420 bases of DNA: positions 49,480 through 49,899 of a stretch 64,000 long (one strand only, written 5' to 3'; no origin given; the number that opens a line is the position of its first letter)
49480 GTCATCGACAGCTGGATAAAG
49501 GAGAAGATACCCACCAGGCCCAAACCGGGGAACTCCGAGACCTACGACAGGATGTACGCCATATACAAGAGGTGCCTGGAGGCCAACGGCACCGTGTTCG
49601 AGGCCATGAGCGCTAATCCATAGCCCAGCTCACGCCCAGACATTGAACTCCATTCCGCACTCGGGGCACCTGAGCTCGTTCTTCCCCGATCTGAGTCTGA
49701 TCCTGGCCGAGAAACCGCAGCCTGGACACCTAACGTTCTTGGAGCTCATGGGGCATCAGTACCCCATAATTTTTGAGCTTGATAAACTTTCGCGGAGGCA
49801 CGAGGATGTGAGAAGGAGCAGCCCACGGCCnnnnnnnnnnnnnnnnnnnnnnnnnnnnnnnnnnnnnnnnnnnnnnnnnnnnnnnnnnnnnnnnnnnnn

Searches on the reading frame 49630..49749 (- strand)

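Call 43: search_protein_families(library=pfam, proteins=[window:49630-49749:-], max_evalue=0.01)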
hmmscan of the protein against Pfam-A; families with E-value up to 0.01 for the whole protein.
window:49630-49749:- (39 aa): 23 families
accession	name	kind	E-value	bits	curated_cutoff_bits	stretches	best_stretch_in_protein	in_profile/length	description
PF23454.1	Zn_ribbon_Brz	-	6.5e-05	23.9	27.9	0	23-37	3-17/58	Transcriptional regulator Brz zinc beta ribbon domain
PF13465.12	zf-H2C2_2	-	8e-05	23.2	40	0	22-36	11-25/26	Zinc-finger double domain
PF22191.2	IBR_1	-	8.4e-05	22.8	27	1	5-35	3-31/47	IBR domain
PF02591.20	Zn_ribbon_9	-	0.00012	22.6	29.1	0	16-32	14-30/33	C4-type zinc ribbon domain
PF13878.12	zf-C2H2_3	-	0.00019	21.6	27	0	25-36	13-24/40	zinc-finger of acetyl-transferase ESCO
PF24460.1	DUF7575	-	0.00035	20.3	28.5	0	25-35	3-13/28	Domain of unknown function (DUF7575)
PF13717.11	Zn_ribbon_4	-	0.00044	20.6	30.3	1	6-35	3-35/36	zinc-ribbon domain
PF24441.1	DUF7560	-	0.00054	20.1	27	0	25-37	5-17/44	Family of unknown function (DUF7560)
PF08271.17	Zn_Ribbon_TF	-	0.00091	19.2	29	1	7-32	2-26/43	TFIIB zinc-binding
PF23547.1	Zn_ribbon_FGT1_1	-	0.00097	19.1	27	1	5-34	2-29/35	FORGETTER1 first zinc ribbon domain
PF13248.11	Zn_ribbon_3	-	0.0014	18.4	27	0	25-32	2-9/26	zinc-ribbon domain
PF07282.18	Cas12f1-like_TNB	-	0.0024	18.4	26.3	1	7-36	30-51/60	Cas12f1-like, TNB domain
PF09723.15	Zn_ribbon_8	-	0.0024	18.3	34.4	0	25-38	5-18/41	Zinc ribbon domain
PF17283.8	Zn_ribbon_SprT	-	0.0028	18.1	28.1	1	7-32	6-31/38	SprT-like zinc ribbon domain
PF00096.32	zf-C2H2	-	0.0031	18.3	25.2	0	27-37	2-12/23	Zinc finger, C2H2 type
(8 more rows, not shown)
